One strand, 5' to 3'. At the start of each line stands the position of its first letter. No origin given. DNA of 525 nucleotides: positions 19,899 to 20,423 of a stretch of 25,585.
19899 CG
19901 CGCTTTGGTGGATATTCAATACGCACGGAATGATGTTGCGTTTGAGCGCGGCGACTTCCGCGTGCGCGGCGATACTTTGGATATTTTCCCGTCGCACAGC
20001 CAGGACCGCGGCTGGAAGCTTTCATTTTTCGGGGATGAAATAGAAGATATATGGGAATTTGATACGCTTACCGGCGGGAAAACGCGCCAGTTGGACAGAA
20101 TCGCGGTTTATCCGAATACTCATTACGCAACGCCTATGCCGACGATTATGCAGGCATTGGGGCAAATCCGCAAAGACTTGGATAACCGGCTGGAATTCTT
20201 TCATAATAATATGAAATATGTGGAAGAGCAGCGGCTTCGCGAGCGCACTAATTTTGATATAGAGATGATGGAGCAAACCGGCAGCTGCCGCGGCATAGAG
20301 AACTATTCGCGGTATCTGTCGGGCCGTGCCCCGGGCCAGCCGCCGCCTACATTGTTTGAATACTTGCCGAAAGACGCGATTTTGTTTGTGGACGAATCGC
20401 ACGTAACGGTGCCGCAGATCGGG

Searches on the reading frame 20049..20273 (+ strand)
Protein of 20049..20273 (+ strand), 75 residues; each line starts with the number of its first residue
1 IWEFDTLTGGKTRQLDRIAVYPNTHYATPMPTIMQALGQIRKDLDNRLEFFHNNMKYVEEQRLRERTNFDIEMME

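Call 49: find_related_loci(query=A2, collection=metagenome_contigs, flank=10000)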
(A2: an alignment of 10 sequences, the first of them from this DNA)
Query A2 (75 aa) in metagenome_contigs; peptide patterns used: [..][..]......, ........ (x = any residue, [..] = any of these).
600 stretches matched a pattern (row limit reached: there are more); 322 encode a relative of the query (tblastn E <= 1e-3); the best 80 are kept; 80 distinct loci.
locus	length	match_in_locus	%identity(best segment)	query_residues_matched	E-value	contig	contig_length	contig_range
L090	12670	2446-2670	80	1-75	1e-41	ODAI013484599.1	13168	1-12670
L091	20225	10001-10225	80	1-75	1e-41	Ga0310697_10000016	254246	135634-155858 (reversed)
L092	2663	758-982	81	1-75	3e-41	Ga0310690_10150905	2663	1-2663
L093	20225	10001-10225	80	1-75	8e-41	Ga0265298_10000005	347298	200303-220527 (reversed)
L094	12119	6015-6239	81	1-75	9e-41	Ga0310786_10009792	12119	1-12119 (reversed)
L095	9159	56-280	80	1-75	2e-40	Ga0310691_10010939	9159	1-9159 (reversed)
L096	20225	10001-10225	79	1-75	2e-40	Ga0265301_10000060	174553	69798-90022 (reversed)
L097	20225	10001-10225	77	1-75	2e-40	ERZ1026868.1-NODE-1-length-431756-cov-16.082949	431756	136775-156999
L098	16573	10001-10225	79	1-75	2e-40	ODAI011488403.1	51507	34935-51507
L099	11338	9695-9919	76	1-75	4e-40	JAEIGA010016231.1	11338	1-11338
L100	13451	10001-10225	76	1-75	1e-39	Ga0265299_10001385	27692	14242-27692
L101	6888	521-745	79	1-75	8e-40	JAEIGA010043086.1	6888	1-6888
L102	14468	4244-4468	76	1-75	1e-39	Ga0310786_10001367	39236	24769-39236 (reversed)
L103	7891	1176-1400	76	1-75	1e-39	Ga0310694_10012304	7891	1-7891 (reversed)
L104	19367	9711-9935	76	1-75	2e-39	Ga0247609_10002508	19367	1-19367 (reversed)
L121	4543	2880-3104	79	1-75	6e-38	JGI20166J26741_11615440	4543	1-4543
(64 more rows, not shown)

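Call 70: find_homologous_proteins(query=L121:2211-4289:+, max_evalue=1e-100)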
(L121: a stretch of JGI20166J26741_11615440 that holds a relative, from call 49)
Query L121:2211-4289:+ (693 aa): 8000 proteins with E <= 1e-100 among 8000 candidates; the best 120 are listed.
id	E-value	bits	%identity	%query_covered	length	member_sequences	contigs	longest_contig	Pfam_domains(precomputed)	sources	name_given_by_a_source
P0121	0.0e+0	1531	100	98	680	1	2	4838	PF00270.36,PF02151.26,PF17757.7,PF00271.38,PF27431.1,PF04851.22,PF12344.15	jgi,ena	-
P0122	0.0e+0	1208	78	100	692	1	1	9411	PF00270.36,PF02151.26,PF17757.7,PF00271.38,PF27431.1,PF04851.22,PF12344.15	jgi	jgi:excinuclease ABC subunit B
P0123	0.0e+0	1196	76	98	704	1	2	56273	PF00270.36,PF02151.26,PF17757.7,PF00271.38,PF27431.1,PF04851.22,PF12344.15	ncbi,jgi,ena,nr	ncbi:MAG: excinuclease ABC subunit UvrB [Proteobacteria bacterium]|nr:excinuclease ABC subunit UvrB 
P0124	0.0e+0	1190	78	100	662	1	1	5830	PF00270.36,PF02151.26,PF17757.7,PF00271.38,PF27431.1,PF04851.22,PF12344.15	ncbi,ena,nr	ncbi:MAG: excinuclease ABC subunit UvrB [Alphaproteobacteria bacterium]|nr:excinuclease ABC subunit 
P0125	0.0e+0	1184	75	100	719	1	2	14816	PF00270.36,PF02151.26,PF17757.7,PF00271.38,PF27431.1,PF04851.22,PF12344.15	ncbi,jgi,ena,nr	ncbi:MAG: excinuclease ABC subunit UvrB [Proteobacteria bacterium]|nr:excinuclease ABC subunit UvrB 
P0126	0.0e+0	1183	77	100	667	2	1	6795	PF00270.36,PF02151.26,PF17757.7,PF00271.38,PF27431.1,PF04851.22,PF12344.15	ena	-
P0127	0.0e+0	1182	76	98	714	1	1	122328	PF00270.36,PF17757.7,PF00271.38,PF27431.1,PF04851.22,PF12344.15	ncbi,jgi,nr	ncbi:MAG: excinuclease ABC subunit UvrB [Rickettsiales bacterium]|jgi:excinuclease ABC subunit B|nr:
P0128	0.0e+0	1173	76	98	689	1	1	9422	PF00270.36,PF02151.26,PF17757.7,PF00271.38,PF27431.1,PF04851.22,PF12344.15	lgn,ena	-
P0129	0.0e+0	1171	75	100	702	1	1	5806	PF00270.36,PF02151.26,PF17757.7,PF00271.38,PF27431.1,PF04851.22,PF12344.15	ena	-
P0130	0.0e+0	1170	76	100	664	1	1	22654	PF00270.36,PF02151.26,PF17757.7,PF13401.13,PF00271.38,PF27431.1,PF04851.22,PF12344.15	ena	-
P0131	0.0e+0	1168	76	100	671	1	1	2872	PF00270.36,PF02151.26,PF17757.7,PF00271.38,PF27431.1,PF04851.22,PF12344.15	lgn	-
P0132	0.0e+0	1167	75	100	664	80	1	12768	PF00270.36,PF02151.26,PF17757.7,PF00271.38,PF27431.1,PF04851.22,PF12344.15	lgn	-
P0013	0.0e+0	1166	76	99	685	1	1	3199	PF00270.36,PF02151.26,PF17757.7,PF00271.38,PF27431.1,PF04851.22,PF12344.15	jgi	jgi:excinuclease ABC subunit B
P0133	0.0e+0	1165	76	100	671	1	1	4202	PF00270.36,PF02151.26,PF17757.7,PF00271.38,PF27431.1,PF04851.22,PF12344.15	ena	-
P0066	0.0e+0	1164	76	99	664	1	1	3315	PF00270.36,PF02151.26,PF17757.7,PF00271.38,PF27431.1,PF04851.22,PF12344.15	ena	-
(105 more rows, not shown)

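Call 72: find_encoding_contigs(protein=P0127, flank=10000, max_places=1)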
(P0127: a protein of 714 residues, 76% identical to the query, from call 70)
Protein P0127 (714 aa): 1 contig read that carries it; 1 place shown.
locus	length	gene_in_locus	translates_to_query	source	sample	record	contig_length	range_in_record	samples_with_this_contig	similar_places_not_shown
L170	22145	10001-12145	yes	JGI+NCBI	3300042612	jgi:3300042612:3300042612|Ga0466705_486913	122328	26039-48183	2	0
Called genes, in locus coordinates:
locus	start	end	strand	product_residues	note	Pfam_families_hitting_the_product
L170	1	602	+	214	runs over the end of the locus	-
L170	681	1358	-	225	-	PF13505:OMP_b-brl, PF02462:Opacity, PF01617:Surface_Ag_2 (weak)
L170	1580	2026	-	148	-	-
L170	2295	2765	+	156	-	-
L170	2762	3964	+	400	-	PF13385:Laminin_G_3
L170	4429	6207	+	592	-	PF01336:tRNA_anti-codon, PF00152:tRNA-synt_2, PF02938:GAD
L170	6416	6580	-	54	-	-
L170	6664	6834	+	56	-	-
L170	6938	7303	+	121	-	-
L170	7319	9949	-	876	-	PF05170:AsmA (faint)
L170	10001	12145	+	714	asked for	PF00270:DEAD (faint), PF04851:ResIII, PF17757:UvrB_inter, PF27431:UvrB_3rd, PF00271:Helicase_C, PF12344:UvrB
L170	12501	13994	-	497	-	-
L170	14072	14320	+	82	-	PF01381:HTH_3, PF13560:HTH_31 (weak)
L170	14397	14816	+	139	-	PF02367:TsaE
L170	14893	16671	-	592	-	PF11104:PilM_2 (faint), PF14450:FtsA, PF00834:Ribul_P_3_epim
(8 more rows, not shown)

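Call 73: find_encoding_contigs(protein=P0125, flank=10000, max_places=1)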
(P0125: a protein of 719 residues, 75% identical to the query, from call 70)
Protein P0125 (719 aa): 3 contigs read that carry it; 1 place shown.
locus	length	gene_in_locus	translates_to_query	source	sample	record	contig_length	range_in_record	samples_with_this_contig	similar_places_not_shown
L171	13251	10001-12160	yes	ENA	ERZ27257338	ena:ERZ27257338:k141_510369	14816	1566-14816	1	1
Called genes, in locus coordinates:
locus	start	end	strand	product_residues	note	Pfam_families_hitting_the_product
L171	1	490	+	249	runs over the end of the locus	PF03167:UDG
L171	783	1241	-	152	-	-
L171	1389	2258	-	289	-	PF24827:AstE_AspA_cat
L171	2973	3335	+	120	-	PF04076:BOF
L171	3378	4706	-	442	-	PF01336:tRNA_anti-codon, PF00152:tRNA-synt_2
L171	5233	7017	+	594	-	PF01336:tRNA_anti-codon, PF00152:tRNA-synt_2, PF02938:GAD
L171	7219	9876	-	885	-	PF05170:AsmA (weak)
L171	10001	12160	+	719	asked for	PF00270:DEAD (weak), PF04851:ResIII, PF17757:UvrB_inter, PF27431:UvrB_3rd, PF00271:Helicase_C, PF12344:UvrB, PF02151:UVR (weak)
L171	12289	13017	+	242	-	-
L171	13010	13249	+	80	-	?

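Call 74: find_encoding_contigs(protein=P0128, flank=10000, max_places=1)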
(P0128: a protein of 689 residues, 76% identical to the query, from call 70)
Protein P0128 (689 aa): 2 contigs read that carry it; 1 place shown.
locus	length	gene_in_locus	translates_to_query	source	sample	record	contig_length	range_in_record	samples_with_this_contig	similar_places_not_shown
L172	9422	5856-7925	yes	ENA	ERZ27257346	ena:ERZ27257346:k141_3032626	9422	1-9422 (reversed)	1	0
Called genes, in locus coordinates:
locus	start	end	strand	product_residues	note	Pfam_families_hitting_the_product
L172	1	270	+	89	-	?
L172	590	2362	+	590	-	PF01336:tRNA_anti-codon, PF00152:tRNA-synt_2, PF02938:GAD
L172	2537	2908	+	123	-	-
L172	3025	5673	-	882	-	-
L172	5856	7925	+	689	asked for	PF00270:DEAD (weak), PF04851:ResIII, PF17757:UvrB_inter, PF27431:UvrB_3rd, PF00271:Helicase_C, PF12344:UvrB, PF02151:UVR (weak)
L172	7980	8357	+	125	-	PF02367:TsaE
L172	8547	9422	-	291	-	?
